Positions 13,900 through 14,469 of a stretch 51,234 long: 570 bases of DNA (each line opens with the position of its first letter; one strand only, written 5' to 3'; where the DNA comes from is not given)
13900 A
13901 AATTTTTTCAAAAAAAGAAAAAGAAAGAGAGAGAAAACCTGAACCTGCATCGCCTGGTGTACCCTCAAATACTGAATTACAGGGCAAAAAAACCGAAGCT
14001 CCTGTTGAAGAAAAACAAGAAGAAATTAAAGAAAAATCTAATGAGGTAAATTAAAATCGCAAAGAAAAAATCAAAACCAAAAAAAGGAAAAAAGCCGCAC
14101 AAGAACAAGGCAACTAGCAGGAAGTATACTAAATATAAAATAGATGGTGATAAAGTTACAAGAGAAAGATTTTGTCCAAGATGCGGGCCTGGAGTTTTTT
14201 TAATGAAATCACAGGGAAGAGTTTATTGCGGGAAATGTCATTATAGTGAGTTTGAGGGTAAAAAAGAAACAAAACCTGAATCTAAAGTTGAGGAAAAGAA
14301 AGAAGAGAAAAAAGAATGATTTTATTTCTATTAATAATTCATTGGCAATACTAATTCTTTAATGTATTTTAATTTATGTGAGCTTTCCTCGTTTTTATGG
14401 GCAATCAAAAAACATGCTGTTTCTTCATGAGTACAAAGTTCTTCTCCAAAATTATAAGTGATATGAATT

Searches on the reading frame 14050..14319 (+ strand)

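Call 90: search_protein_families(library=pfam, proteins=[window:14050-14319:+], max_evalue=0.01)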
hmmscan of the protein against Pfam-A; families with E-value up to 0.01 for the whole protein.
window:14050-14319:+ (89 aa): 2 families
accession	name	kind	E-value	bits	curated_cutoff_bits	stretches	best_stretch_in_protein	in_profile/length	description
PF01599.25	Ribosomal_S27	-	8.7e-15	54.8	22.3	1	27-65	3-43/44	Ribosomal protein S27a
PF06677.18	Auto_anti-p27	-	0.0098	16.4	24.1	0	42-63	18-39/40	Sjogren's syndrome/scleroderma autoantigen 1 (Autoantigen p27)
